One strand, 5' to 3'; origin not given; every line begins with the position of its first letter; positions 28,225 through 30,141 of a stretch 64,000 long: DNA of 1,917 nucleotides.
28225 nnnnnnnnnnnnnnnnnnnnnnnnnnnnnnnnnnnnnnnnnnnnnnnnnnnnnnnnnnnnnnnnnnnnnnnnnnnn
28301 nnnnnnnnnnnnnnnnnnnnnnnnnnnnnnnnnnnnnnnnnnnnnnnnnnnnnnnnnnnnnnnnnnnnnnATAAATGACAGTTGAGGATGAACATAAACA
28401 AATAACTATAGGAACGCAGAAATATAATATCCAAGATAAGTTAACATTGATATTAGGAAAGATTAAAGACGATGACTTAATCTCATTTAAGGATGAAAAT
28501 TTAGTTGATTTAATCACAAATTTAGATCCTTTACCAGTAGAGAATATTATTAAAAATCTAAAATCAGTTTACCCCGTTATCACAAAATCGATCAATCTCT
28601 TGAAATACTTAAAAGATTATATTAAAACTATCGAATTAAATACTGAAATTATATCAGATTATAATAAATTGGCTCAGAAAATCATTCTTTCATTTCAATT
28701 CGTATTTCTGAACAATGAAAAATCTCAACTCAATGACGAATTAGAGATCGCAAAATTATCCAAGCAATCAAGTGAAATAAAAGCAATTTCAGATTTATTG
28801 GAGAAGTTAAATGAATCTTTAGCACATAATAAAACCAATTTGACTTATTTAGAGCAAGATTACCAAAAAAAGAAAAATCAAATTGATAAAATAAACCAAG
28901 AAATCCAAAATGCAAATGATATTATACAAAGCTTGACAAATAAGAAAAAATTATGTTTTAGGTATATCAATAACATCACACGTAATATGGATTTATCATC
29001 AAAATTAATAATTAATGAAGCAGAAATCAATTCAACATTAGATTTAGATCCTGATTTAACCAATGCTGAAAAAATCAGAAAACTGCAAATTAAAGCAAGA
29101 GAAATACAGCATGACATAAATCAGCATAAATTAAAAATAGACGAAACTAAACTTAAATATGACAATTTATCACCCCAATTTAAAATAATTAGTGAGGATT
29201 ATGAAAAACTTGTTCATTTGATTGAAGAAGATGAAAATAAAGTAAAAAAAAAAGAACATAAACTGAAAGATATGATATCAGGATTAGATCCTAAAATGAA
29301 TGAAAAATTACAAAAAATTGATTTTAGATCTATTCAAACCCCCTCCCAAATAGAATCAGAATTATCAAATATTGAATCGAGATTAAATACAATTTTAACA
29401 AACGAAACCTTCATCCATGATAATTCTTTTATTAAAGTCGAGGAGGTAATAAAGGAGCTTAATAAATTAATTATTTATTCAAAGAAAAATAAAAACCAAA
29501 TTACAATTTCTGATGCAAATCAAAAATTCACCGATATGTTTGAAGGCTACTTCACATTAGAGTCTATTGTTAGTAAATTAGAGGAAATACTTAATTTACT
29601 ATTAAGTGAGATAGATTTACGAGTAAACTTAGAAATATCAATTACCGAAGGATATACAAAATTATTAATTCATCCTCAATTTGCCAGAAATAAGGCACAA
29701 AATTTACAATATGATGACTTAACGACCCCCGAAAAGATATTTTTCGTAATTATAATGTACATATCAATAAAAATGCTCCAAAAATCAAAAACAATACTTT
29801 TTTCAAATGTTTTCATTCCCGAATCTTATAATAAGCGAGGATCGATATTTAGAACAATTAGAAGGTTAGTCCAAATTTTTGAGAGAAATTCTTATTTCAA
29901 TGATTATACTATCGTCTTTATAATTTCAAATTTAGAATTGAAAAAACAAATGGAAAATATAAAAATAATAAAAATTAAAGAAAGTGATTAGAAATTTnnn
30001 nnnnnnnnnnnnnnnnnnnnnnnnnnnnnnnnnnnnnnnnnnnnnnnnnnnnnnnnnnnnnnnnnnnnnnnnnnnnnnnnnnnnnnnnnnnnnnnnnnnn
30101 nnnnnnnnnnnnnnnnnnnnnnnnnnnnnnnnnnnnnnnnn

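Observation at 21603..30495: Eight-gene, 8.9-kb tightly coupled operon of mostly unrecognisable proteins around an AAA+ ATPase and an SMC-like/ScpB-like pair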

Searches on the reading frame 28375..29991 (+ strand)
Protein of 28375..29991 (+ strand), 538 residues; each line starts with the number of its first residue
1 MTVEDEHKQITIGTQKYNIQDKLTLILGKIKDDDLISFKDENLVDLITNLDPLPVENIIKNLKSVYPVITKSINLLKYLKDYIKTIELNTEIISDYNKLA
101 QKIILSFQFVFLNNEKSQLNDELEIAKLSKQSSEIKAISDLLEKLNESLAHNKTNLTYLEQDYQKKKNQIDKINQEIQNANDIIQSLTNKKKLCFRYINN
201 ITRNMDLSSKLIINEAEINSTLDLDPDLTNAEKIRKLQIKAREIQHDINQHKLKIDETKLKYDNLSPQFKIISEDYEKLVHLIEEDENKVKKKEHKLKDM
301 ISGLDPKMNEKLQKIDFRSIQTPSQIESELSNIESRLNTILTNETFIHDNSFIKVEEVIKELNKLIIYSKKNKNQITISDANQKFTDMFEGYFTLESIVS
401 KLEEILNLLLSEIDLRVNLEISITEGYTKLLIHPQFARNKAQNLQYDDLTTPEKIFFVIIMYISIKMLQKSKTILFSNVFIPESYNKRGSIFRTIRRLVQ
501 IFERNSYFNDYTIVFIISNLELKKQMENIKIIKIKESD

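Call 3: search_protein_families(library=pfam, proteins=[window:28375-29991:+], max_evalue=1)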
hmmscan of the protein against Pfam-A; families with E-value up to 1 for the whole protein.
window:28375-29991:+ (538 aa): 2 families
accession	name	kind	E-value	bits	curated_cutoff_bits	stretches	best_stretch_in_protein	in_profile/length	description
PF16043.11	DUF4795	-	0.02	14.7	34.8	1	276-342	90-154/208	Domain of unknown function (DUF4795)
PF12059.13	DUF3540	-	0.17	12.2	27.9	0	133-201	93-158/199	Protein of unknown function (DUF3540)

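Call 4: search_protein_families(library=padloc, proteins=[window:28375-29991:+], max_evalue=1)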
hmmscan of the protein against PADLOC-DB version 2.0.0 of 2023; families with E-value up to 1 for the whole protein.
window:28375-29991:+ (538 aa): 2 families
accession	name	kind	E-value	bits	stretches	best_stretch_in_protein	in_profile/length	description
PDLC03868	LmuB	-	0.081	9.2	1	126-336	283-488/1035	-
PDLC03863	LmuB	-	0.093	9.4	1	76-282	218-413/610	-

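Call 6: search_protein_families(library=ncbifam, proteins=[window:28375-29991:+], max_evalue=1)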
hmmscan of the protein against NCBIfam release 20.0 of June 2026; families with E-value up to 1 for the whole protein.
window:28375-29991:+ (538 aa): 6 families
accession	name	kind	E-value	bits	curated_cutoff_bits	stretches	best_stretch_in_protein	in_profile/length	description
TIGR02168.1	SMC_prok_B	equivalog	0.0001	20.2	567.35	1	126-394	798-1056/1181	chromosome segregation protein SMC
TIGR02169.1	SMC_prok_A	equivalog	0.0006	17.6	729.4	1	112-345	771-1004/1165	chromosome segregation protein SMC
NF045487.1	ASRP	equivalog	0.27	9.8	300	1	124-196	187-270/593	archaea-specific SMC-related protein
NF041378.1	XopZ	subfamily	0.47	8.3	1300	1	130-365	137-342/1292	XopZ family type III secretion system effector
NF006543.0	PRK09039.1-2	equivalog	0.51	10.1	305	1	157-315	43-200/350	peptidoglycan -binding protein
TIGR03513.1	GldL_gliding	equivalog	0.55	10.1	68.3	1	101-206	102-206/247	type IX secretion system motor protein PorL/GldL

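Call 7: search_protein_families(library=phrogs, proteins=[window:28375-29991:+], max_evalue=0.1)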
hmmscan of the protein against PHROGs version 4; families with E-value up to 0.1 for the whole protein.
window:28375-29991:+ (538 aa): 1 family
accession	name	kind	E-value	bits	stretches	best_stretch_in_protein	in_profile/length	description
phrog_5294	-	unknown function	0.051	14.7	0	274-307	14-48/52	-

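Call 8: find_encoding_contigs(protein=window:28375-29991:+, flank=10000, max_places=6)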
Protein window:28375-29991:+ (538 aa): 3 contigs read that carry it; 3 places shown.
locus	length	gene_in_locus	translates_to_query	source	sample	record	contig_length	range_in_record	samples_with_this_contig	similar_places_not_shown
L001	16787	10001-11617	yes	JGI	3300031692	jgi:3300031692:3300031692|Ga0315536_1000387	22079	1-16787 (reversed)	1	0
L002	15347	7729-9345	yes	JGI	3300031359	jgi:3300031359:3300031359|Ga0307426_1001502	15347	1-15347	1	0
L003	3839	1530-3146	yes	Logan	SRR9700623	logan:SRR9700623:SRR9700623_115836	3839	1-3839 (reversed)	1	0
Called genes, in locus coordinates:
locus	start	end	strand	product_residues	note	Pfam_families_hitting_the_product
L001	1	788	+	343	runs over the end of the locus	PF04055:Radical_SAM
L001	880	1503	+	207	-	-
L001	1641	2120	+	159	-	-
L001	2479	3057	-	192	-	PF05129:Zn_ribbon_Elf1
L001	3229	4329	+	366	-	-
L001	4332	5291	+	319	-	PF07191:Zn_ribbon_6 (faint)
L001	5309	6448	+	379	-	-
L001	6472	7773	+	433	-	-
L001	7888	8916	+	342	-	PF13191:AAA_16 (faint), PF00004:AAA, PF07728:AAA_5 (faint)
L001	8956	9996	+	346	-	-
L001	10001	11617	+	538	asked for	-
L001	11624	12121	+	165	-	-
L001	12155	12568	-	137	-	PF14894:Lsm_C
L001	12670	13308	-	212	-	PF00009:GTP_EFTU, PF02492:cobW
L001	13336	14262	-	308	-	PF01428:zf-AN1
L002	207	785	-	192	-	PF05129:Zn_ribbon_Elf1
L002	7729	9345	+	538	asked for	-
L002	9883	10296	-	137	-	PF14894:Lsm_C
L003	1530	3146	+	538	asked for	-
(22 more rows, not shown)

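Call 9: search_solved_structures(query=window:28375-29991:+, max_evalue=1)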
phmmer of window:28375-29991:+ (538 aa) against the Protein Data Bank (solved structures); distinct sequences matched with E-value up to 1: 0.

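Call 11: find_homologous_proteins(query=window:28375-29991:+, max_evalue=0.001)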
Query window:28375-29991:+ (538 aa): 76 proteins with E <= 0.001 among 8000 candidates.
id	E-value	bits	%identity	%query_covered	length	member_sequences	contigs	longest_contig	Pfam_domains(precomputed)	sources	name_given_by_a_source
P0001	0.0e+0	1026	93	97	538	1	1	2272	-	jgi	-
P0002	0.0e+0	1024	93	97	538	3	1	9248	-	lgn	-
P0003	0.0e+0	1024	93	97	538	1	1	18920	-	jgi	-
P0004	0.0e+0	1023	93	100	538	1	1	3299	-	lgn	-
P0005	4.7e-276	934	84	97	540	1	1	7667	-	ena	-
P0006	4.9e-268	908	82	97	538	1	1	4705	-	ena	-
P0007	1.7e-267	906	82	97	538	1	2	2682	-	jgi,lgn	-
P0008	1.1e-264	897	81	97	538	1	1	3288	-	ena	-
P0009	2.0e-260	883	81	97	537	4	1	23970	-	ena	-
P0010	7.3e-260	881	81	97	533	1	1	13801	-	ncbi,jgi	ncbi:MAG: coiled-coil domain-containing protein [Promethearchaeota archaeon]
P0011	2.6e-259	879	81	97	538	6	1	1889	-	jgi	jgi:hypothetical protein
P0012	1.5e-247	840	77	98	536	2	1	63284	-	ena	-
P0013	4.2e-244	829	76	97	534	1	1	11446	-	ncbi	ncbi:MAG: hypothetical protein ACTSV5_15415 [Promethearchaeota archaeon]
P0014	2.0e-220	751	69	97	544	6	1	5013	-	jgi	-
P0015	1.5e-160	553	80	64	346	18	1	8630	-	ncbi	ncbi:MAG: hypothetical protein ACTSR7_15655, partial [Promethearchaeota archaeon]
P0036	1.7e-77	279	36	100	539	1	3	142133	-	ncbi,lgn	ncbi:MAG: coiled-coil domain-containing protein [Candidatus Hodarchaeota archaeon]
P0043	2.3e-74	269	36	96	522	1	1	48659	-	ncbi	ncbi:MAG: hypothetical protein ACFE9S_03470 [Candidatus Hermodarchaeota archaeon]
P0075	5.7e-49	185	30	94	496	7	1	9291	-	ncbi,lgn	-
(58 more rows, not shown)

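Call 12: find_encoding_contigs(protein=P0036, flank=10000, max_places=2)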
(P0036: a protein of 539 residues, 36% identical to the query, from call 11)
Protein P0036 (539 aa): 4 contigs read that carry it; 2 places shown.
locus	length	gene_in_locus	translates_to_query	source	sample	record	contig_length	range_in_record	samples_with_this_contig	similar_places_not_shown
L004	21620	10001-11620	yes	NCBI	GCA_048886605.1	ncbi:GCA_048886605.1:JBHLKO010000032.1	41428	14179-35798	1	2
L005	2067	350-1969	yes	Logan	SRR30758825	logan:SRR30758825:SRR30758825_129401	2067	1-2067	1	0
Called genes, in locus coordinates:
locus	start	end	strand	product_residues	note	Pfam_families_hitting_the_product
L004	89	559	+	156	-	-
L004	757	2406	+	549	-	-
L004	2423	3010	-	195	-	PF05129:Zn_ribbon_Elf1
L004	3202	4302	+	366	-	-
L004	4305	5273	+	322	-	-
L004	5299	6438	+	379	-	-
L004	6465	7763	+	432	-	-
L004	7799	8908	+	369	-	PF00004:AAA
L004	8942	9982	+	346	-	-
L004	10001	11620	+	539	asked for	-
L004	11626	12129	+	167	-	-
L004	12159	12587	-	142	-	PF01423:LSM (faint), PF14894:Lsm_C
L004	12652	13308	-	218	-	PF00009:GTP_EFTU (faint), PF02492:cobW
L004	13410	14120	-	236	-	-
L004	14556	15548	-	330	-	PF02163:Peptidase_M50 (faint)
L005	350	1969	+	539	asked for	-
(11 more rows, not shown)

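Call 13: find_encoding_contigs(protein=P0043, flank=10000, max_places=2)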
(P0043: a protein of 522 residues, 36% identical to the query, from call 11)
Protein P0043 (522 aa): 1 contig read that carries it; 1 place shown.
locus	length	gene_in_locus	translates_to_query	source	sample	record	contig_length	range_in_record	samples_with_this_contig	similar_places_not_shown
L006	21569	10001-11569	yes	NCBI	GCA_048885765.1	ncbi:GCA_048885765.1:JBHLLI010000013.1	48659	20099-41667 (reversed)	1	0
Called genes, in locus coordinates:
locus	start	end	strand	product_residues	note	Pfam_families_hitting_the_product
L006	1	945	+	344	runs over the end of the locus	PF04055:Radical_SAM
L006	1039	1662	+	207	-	-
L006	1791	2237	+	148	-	-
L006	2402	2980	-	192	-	PF05129:Zn_ribbon_Elf1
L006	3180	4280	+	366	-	-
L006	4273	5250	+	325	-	PF07191:Zn_ribbon_6 (faint)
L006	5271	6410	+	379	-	-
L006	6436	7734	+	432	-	-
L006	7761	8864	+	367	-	PF00004:AAA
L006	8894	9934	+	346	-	-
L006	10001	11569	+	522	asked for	-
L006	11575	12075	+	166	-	-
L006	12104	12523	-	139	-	PF14894:Lsm_C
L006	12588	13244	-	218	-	PF00009:GTP_EFTU (faint), PF02492:cobW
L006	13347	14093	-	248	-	-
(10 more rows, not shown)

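Call 14: find_encoding_contigs(protein=P0075, flank=10000, max_places=2)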
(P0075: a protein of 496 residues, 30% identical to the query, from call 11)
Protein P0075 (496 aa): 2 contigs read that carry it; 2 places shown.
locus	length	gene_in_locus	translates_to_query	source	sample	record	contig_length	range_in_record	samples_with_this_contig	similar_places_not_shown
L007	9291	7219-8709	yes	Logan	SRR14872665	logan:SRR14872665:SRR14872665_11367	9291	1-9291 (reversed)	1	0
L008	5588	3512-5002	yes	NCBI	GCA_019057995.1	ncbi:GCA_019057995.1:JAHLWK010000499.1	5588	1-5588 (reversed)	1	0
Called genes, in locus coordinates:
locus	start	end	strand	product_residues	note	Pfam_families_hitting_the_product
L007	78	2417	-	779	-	PF01935:DUF87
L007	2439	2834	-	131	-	-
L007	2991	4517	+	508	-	-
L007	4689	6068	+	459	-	PF01507:PAPS_reduct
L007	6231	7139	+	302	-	-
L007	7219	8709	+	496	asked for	-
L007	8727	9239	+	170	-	-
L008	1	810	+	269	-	?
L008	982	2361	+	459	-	PF01507:PAPS_reduct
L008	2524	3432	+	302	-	-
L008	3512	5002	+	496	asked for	-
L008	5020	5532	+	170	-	-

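Call 17: find_related_loci(query=A1, collection=genome_contigs, flank=10000)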
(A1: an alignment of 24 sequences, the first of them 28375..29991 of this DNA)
Query A1 (538 aa) in genome_contigs; peptide patterns used: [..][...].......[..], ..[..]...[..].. (x = any residue, [..] = any of these).
180 stretches matched a pattern; 101 encode a relative of the query (tblastn E <= 1e-3); the best 80 are kept; 80 distinct loci.
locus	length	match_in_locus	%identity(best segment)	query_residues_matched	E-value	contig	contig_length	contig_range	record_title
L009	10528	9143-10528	80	1-463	0e+0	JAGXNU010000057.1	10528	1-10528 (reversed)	MAG: Promethearchaeota archaeon isolate bin22 NODE_57_length_10528_cov_74.972443, whole genome shotgun sequence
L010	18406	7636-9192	80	1-522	0e+0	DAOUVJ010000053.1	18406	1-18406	MAG TPA_asm: Promethearchaeota archaeon isolate CSMAG_846 CSMAG_846_k141_1889836_length_18406_cov_11.0000, whole genome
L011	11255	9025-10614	39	9-537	9e-108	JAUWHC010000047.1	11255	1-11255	MAG: Promethearchaeota archaeon isolate CSMAG_2258 CSMAG_2258_k141_130329_length_11255_cov_11.7830, whole genome shotgun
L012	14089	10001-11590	39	9-537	2e-104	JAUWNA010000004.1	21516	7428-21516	MAG: Promethearchaeota archaeon isolate CSMAG_2412 CSMAG_2412_k141_228378_length_21516_cov_13.2342, whole genome shotgun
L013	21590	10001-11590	38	9-537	2e-103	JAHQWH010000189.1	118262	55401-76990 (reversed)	MAG: Promethearchaeia archaeon isolate ABR02 NODE_53_length_118262_cov_54, whole genome shotgun sequence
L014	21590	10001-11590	38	9-537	2e-103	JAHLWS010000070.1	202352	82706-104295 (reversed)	MAG: Promethearchaeota archaeon isolate 33X4 k141_64713, whole genome shotgun sequence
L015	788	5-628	80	314-522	4e-111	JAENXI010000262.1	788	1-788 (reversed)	MAG: Candidatus Bathyarchaeota archaeon isolate 14_8_m_bin19 NODE_262_length_788_cov_4.884669, whole genome shotgun sequ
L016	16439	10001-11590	37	9-537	6e-100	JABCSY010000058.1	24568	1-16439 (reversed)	MAG: Promethearchaeota archaeon isolate HM4_B22 NODE_854_length_24568_cov_1.550346, whole genome shotgun sequence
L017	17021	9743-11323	38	9-534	1e-97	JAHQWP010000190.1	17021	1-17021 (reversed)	MAG: Promethearchaeia archaeon isolate ABR11 NODE_648_length_17021_cov_5, whole genome shotgun sequence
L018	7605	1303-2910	38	1-536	2e-96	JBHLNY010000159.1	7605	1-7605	MAG: Promethearchaeota archaeon isolate DZ2S.398 DZ2S.398@37008, whole genome shotgun sequence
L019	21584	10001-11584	38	9-537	3e-96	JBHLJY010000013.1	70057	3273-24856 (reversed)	MAG: Candidatus Hodarchaeota archaeon isolate DZ1B.199 DZ1B.199@678, whole genome shotgun sequence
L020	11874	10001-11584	39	10-538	2e-93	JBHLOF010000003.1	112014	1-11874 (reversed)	MAG: Promethearchaeota archaeon isolate DZ3M.28 DZ3M.28@314, whole genome shotgun sequence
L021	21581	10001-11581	37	9-534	1e-92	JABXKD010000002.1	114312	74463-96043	MAG: Promethearchaeota archaeon isolate Hel_238_bin105 NODE_2_length_114312_cov_27.714317, whole genome shotgun sequence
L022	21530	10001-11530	38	10-518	2e-91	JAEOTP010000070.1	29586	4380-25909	MAG: Promethearchaeota archaeon isolate YT2_053 k127_35872728, whole genome shotgun sequence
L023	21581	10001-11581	35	9-534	4e-91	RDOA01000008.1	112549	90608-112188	MAG: Promethearchaeota archaeon isolate DZG_bin1.240 NODE_8_length_112549_cov_22.087382, whole genome shotgun sequence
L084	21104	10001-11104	37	163-531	4e-58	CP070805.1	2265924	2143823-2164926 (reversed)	MAG: Promethearchaeota archaeon isolate bin132 chromosome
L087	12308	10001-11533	30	9-534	4e-57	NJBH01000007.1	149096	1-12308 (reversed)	MAG: Promethearchaeota archaeon Loki_b32 47, whole genome shotgun sequence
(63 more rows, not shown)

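Call 28: search_solved_structures(query=A1, max_evalue=5, show_alignments=2)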
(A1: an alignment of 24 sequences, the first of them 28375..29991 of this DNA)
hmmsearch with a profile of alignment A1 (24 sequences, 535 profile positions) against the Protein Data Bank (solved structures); distinct sequences matched with E-value up to 5: 34.
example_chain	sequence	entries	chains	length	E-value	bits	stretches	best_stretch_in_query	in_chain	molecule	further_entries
6emw_D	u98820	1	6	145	0.0029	19.7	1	305-390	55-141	ATP-dependent Clp protease ATP-binding subunit ClpC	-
2c0s_A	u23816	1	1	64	0.0063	18.5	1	142-194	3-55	CONSERVED DOMAIN PROTEIN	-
8a3k_UNK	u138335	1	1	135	0.012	17.6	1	245-365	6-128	sc-apCC-4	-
9s9g_A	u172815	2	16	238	0.013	17.5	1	245-368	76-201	Cell division protein CdvA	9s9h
6r17_A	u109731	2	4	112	0.021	16.8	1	260-360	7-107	Synaptonemal complex central element protein 2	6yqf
4hei_A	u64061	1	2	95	0.022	16.8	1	80-157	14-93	RIBOSOME HIBERNATION PROTEIN YHBH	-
4v8h_AX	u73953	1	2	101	0.049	15.6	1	75-157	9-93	Probable sigma(54) modulation protein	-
2rql_A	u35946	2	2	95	0.05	15.6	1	75-157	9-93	Probable sigma-54 modulation protein | Ribosome hibernation promoting factor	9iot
6h4n_x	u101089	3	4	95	0.1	14.5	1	75-157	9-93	Ribosome hibernation promoting factor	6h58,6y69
5xau_C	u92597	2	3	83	0.11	14.4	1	336-400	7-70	Laminin subunit gamma-1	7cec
8qae_A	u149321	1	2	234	0.15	14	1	64-189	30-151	sc-apCC-6-SLLA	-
9r1j_A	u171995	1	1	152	0.25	13.3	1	275-370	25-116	sc-apCC-4-NR-1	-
4xa3_A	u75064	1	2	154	0.25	13.3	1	253-362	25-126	Gp7-MYH7(1361-1425)-Eb1 chimera protein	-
4cgk_A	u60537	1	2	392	0.27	13.1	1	221-362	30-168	SECRETED 45 KDA PROTEIN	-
5cws_C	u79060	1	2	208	0.33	12.9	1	207-331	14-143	Nucleoporin NSP1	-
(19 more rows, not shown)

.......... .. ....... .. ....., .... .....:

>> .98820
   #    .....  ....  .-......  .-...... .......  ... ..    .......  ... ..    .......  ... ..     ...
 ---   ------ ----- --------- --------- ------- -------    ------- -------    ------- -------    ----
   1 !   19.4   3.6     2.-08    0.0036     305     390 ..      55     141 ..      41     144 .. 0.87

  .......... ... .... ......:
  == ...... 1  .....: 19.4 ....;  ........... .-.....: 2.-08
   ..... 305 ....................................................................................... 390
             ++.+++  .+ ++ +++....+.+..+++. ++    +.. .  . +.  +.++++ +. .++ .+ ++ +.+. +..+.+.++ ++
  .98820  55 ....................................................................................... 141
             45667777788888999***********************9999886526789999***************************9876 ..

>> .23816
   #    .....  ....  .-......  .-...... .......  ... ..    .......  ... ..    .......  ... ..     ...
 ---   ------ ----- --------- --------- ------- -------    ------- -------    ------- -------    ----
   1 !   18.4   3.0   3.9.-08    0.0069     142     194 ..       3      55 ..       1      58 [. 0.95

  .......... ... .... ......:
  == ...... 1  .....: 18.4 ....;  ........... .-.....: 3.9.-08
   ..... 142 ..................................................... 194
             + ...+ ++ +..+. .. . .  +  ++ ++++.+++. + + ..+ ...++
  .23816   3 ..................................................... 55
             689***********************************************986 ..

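Call 39: search_protein_families(library=pfam, proteins=[L007:78-2417:-, L007:2439-2834:-, L007:2991-4517:+, L007:4689-6068:+, L007:6231-7139:+, L007:7219-8709:+, L007:8727-9239:+], max_evalue=0.1)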
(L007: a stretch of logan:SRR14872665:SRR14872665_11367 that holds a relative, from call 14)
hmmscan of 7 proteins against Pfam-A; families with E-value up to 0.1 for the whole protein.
L007:78-2417:- (779 aa): 6 families
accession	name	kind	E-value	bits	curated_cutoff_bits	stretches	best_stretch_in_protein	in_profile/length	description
PF01935.23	DUF87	-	5.1e-08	33.7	23.2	1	429-645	11-217/220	Helicase HerA, central domain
PF10412.15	TrwB_AAD_bind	-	0.00032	20.1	20.5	1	428-482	5-55/387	Type IV secretion-system coupling protein DNA-binding domain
PF00004.35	AAA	-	0.00053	20.9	21.2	1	654-729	52-129/131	ATPase family associated with various cellular activities (AAA)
PF13401.12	AAA_22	-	0.012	16.4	27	0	644-690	75-110/130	AAA domain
PF06414.18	Zeta_toxin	-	0.012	15.5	22.3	1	442-477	18-52/199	Zeta toxin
PF11012.13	DUF2850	-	0.06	14.1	22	0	230-265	33-68/79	Protein of unknown function (DUF2850)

L007:2439-2834:- (131 aa): 1 family
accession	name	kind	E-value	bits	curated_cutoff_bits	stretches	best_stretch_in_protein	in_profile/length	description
PF06334.16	Orthopox_A47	-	0.065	13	25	1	11-91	141-221/244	Orthopoxvirus A47 protein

L007:2991-4517:+ (508 aa): 0 families

L007:4689-6068:+ (459 aa): 9 families
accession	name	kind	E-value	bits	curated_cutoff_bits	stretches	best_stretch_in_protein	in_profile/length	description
PF01507.26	PAPS_reduct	-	7.8e-41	140.4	22.5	1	25-190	4-173/175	Phosphoadenosine phosphosulfate reductase domain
PF12797.12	Fer4_2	-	0.00057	20.1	24.5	1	310-323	7-20/22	4Fe-4S binding domain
PF12837.12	Fer4_6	-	0.0034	17.7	25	0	312-324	8-20/24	4Fe-4S binding domain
PF12838.12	Fer4_7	-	0.0062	17.4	27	1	294-324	19-49/52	4Fe-4S dicluster domain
PF00037.32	Fer4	-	0.0083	16.3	21.1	1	312-323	7-18/24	4Fe-4S binding domain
PF13237.11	Fer4_10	-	0.018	15.4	25.5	1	310-348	6-50/53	4Fe-4S dicluster domain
PF13187.11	Fer4_9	-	0.038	14.5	27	1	302-325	25-49/52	4Fe-4S dicluster domain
PF13746.11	Fer4_18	-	0.044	14.4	27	0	285-349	29-94/114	4Fe-4S dicluster domain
PF01947.21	Rv2949c-like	-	0.046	14.1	22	0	251-290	90-130/149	Chorismate pyruvate-lyase Rv2949c-like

L007:6231-7139:+ (302 aa): 1 family
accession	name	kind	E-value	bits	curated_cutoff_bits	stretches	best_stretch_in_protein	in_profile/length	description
PF05377.16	FlaC_arch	-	0.014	16.3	27.8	1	11-42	22-53/55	Flagella accessory protein C (FlaC)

L007:7219-8709:+ (496 aa): 1 family
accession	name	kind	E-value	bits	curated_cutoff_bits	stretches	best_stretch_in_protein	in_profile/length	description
PF06009.19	Laminin_II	-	0.0087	16.5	33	1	119-187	19-87/138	Laminin Domain II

L007:8727-9239:+ (170 aa): 0 families
